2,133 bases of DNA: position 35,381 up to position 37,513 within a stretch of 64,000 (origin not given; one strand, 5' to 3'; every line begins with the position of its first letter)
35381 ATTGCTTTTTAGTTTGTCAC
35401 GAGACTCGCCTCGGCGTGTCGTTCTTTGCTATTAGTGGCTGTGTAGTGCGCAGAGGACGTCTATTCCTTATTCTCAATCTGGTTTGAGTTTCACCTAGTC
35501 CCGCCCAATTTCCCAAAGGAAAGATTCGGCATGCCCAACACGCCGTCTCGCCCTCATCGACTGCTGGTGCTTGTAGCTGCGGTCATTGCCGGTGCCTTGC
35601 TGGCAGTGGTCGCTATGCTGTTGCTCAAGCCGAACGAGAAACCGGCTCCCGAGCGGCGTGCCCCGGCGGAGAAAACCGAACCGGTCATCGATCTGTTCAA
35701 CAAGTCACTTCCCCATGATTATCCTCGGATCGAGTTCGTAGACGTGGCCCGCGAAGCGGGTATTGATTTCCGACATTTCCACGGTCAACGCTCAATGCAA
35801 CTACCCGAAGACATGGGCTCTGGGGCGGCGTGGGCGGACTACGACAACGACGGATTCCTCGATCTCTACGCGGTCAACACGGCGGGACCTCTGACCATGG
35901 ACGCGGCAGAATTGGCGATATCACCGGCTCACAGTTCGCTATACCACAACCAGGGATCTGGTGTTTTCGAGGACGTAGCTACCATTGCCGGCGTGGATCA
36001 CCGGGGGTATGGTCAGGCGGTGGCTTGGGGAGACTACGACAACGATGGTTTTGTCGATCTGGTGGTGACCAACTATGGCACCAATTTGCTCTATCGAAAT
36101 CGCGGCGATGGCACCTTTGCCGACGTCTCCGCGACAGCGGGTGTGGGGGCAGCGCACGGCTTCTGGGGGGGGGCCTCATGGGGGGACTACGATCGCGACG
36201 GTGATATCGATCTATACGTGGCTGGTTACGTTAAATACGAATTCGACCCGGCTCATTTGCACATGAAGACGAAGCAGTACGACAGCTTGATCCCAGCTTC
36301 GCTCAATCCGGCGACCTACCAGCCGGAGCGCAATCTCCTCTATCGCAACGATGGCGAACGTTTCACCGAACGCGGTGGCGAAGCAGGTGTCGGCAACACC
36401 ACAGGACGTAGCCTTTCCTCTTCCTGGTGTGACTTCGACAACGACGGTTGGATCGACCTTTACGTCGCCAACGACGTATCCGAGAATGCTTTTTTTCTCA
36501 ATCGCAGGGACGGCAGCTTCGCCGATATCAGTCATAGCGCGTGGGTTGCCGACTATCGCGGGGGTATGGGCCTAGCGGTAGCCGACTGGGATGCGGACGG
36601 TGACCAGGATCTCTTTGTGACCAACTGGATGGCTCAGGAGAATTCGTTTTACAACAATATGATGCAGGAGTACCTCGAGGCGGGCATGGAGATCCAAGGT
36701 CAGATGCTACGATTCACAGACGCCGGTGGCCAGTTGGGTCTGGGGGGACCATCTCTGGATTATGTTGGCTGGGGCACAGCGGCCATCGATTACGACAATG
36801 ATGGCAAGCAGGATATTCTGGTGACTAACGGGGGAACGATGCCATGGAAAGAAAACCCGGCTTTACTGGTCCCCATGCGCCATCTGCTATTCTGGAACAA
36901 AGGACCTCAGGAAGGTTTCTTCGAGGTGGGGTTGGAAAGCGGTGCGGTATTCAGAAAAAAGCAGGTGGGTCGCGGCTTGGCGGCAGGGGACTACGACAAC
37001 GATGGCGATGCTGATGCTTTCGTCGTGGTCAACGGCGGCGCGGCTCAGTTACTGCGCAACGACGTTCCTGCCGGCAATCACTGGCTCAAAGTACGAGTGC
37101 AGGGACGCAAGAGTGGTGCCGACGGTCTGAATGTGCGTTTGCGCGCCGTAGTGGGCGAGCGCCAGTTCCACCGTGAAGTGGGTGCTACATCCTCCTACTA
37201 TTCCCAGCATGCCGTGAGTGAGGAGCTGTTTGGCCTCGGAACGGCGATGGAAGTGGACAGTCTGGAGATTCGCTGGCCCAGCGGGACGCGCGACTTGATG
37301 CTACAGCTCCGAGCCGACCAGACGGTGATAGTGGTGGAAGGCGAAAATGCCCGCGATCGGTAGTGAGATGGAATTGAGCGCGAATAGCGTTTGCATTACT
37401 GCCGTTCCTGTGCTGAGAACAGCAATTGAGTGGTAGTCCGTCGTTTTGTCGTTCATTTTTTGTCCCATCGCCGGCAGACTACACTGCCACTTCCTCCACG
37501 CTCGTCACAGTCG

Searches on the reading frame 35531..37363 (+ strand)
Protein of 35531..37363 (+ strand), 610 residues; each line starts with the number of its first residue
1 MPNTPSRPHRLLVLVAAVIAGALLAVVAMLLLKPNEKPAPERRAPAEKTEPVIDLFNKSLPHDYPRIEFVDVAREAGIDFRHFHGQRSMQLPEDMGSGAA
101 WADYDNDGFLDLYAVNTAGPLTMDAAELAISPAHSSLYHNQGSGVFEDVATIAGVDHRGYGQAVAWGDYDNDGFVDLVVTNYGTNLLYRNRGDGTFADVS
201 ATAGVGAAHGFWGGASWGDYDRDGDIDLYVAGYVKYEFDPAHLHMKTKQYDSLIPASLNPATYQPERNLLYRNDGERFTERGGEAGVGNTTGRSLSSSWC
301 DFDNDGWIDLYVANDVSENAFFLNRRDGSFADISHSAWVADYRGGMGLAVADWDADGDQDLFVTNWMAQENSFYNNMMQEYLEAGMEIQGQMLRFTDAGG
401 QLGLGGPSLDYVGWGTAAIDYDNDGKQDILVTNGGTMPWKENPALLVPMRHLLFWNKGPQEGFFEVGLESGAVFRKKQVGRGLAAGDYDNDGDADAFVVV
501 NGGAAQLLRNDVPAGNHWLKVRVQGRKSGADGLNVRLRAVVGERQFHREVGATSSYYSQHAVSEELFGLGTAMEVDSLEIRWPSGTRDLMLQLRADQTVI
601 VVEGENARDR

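Call 6: search_protein_families(library=pfam, proteins=[window:35531-37363:+], max_evalue=0.01)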
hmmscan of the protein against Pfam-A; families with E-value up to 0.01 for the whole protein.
window:35531-37363:+ (610 aa): 3 families
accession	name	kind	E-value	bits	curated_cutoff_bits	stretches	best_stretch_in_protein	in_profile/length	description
PF13517.12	FG-GAP_3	-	2.9e-41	140.3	26.9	5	168-230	1-61/61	FG-GAP-like repeat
PF01839.29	FG-GAP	-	1.2e-17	63.8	22.1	2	161-189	2-27/37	FG-GAP repeat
PF07593.17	UnbV_ASPIC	-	2e-11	44.1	23.4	1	534-599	5-67/68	ASPIC and UnbV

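Call 7: search_protein_families(library=ncbifam, proteins=[window:35531-37363:+], max_evalue=0.01)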
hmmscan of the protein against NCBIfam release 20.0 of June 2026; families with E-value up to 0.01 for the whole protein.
window:35531-37363:+ (610 aa): 0 families

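Call 62: find_homologous_proteins(query=window:35531-37363:+, max_evalue=1e-100)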
Query window:35531-37363:+ (610 aa): 2219 proteins with E <= 1e-100 among 8000 candidates; the best 120 are listed.
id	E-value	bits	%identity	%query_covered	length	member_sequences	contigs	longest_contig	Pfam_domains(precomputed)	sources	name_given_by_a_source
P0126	0.0e+0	1413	100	100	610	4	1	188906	PF01839.30,PF13517.13,PF07593.19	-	-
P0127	0.0e+0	1108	79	100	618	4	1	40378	PF01839.30,PF13517.13,PF07593.19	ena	-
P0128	0.0e+0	1079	79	100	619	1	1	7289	PF01839.30,PF13517.13,PF07593.19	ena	-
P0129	0.0e+0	1071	78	100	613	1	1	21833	PF01839.30,PF13517.13,PF07593.19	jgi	jgi:hypothetical protein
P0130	0.0e+0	1065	77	98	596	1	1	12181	PF01839.30,PF13517.13,PF07593.19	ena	-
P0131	0.0e+0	1056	77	99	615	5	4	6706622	PF01839.30,PF13517.13,PF07593.19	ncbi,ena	-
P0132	1.5e-255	868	65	93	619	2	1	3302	PF01839.30,PF13517.13,PF07593.19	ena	-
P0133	2.3e-242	824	63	95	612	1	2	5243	PF01839.30,PF13517.13,PF07593.19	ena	-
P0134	1.4e-240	818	75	68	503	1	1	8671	PF01839.30,PF13517.13,PF07593.19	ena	-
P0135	1.5e-238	811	59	99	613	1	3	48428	PF01839.30,PF13517.13,PF07593.19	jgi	jgi:hypothetical protein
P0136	3.6e-238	810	59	99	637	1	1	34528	PF01839.30,PF13517.13,PF07593.19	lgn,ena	-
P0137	6.9e-238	809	60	99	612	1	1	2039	PF01839.30,PF13517.13,PF07593.19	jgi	jgi:hypothetical protein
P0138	5.4e-236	803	61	95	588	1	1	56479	PF01839.30,PF13517.13,PF07593.19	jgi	jgi:hypothetical protein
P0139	6.0e-236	803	60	98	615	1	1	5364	PF01839.30,PF13517.13,PF07593.19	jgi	jgi:hypothetical protein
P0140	3.8e-235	800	59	98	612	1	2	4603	PF01839.30,PF13517.13,PF07593.19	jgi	-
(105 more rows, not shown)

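Call 63: find_encoding_contigs(protein=P0127, flank=10000, max_places=3)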
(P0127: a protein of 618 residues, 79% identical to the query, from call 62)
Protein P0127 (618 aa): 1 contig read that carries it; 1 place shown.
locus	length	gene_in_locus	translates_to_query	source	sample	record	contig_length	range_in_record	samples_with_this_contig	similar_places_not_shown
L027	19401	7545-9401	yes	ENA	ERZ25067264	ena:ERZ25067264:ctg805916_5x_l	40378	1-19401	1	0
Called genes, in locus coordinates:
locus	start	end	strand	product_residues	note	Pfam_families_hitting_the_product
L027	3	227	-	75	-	?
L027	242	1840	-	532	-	-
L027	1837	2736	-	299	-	-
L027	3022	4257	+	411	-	PF02746:MR_MLE_N, PF13378:MR_MLE_C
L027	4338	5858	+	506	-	-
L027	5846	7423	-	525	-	PF00884:Sulfatase, PF01663:Phosphodiest (weak), PF16347:SGSH_C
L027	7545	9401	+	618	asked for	PF01839:FG-GAP (faint), PF13517:FG-GAP_3, PF07593:UnbV_ASPIC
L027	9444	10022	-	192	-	-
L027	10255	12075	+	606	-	-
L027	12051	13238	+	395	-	-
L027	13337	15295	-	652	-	PF18962:Por_Secre_tail, PF13860:FlgD_ig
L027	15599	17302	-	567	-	PF01839:FG-GAP (faint), PF13517:FG-GAP_3, PF07593:UnbV_ASPIC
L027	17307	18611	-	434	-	PF13432:TPR_16 (weak), PF14559:TPR_19 (weak), PF13432:TPR_16, PF14559:TPR_19 (weak), PF13371:TPR_9 (weak), PF14559:TPR_19, PF13432:TPR_16, PF13414:TPR_11 (weak), +14 more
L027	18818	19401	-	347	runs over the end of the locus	PF13088:BNR_2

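Call 64: find_encoding_contigs(protein=P0129, flank=10000, max_places=3)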
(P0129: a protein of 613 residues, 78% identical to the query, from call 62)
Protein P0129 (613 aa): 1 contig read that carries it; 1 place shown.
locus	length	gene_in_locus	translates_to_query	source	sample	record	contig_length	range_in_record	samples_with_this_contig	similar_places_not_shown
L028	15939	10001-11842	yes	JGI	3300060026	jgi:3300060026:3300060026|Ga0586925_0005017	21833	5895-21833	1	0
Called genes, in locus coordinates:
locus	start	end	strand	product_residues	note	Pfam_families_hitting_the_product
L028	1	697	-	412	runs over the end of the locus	PF02746:MR_MLE_N, PF13378:MR_MLE_C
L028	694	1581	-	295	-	PF00149:Metallophos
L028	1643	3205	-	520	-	-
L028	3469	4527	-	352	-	PF13570:Beta-prop_ACSF4 (faint), PF13360:PQQ_2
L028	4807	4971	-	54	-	-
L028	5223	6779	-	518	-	-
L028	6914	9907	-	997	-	PF21620:SlpA_C (weak)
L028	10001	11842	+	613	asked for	PF01839:FG-GAP (faint), PF13517:FG-GAP_3, PF07593:UnbV_ASPIC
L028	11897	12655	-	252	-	-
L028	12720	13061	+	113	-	-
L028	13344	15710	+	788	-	-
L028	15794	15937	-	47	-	?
